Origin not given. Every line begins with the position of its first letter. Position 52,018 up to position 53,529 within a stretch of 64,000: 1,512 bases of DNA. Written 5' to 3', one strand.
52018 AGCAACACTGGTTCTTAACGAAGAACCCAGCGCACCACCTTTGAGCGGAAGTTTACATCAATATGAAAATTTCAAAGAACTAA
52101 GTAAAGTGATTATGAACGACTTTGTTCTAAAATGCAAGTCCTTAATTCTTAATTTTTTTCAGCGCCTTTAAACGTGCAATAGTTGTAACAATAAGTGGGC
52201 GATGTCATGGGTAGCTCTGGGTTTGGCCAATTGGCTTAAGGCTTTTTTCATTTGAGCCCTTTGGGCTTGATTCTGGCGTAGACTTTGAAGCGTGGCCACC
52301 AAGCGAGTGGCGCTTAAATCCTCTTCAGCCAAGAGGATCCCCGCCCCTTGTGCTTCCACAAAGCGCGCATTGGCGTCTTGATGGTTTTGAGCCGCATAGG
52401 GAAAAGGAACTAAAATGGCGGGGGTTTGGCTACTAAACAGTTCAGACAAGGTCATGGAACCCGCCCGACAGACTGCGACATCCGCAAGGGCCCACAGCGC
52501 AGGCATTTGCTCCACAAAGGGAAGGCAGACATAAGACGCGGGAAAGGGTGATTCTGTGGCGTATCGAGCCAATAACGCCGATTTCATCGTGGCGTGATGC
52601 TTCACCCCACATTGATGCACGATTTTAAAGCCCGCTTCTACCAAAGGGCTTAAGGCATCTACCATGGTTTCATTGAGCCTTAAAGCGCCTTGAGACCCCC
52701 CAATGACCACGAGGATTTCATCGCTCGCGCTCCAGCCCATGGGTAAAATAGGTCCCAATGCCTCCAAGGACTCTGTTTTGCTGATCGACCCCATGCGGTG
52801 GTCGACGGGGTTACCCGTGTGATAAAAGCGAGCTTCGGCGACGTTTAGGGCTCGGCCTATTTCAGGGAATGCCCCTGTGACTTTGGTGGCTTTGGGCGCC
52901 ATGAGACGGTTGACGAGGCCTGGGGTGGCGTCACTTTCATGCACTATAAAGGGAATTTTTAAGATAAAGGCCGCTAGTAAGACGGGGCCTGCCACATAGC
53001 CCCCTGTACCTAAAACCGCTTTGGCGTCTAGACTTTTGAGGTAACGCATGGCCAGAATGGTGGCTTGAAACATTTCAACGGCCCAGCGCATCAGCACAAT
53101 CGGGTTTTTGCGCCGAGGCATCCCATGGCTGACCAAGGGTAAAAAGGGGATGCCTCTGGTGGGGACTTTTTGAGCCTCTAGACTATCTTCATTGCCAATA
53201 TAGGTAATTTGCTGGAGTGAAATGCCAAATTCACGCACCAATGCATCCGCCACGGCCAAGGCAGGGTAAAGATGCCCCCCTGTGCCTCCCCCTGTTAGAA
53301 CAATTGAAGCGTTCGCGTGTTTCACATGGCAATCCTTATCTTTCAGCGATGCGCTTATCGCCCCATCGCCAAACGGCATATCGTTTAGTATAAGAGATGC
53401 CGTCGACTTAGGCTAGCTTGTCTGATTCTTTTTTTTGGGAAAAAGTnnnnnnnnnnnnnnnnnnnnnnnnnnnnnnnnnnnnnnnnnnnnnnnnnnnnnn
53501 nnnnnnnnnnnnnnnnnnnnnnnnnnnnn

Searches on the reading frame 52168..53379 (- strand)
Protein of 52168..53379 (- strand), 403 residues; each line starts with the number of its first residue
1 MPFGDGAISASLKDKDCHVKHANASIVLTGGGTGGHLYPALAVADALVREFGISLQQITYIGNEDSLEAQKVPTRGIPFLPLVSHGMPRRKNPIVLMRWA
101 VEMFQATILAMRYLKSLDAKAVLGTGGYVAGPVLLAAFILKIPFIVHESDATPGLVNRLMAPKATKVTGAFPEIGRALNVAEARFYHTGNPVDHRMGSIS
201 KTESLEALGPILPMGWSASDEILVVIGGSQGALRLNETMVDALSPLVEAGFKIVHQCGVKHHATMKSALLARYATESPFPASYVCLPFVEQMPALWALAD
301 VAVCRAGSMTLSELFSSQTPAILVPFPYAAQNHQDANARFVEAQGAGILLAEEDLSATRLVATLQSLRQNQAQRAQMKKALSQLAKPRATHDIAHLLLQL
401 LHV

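Call 68: search_protein_families(library=pfam, proteins=[window:52168-53379:-], max_evalue=0.00001)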
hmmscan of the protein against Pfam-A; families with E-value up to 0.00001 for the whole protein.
window:52168-53379:- (403 aa): 2 families
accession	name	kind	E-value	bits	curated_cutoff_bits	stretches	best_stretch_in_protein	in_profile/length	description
PF04101.22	Glyco_tran_28_C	-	4.9e-39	134.5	22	1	223-389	2-162/166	Glycosyltransferase family 28 C-terminal domain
PF03033.26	Glyco_transf_28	-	1.3e-30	106.8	26.2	1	26-167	1-137/139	Glycosyltransferase family 28 N-terminal domain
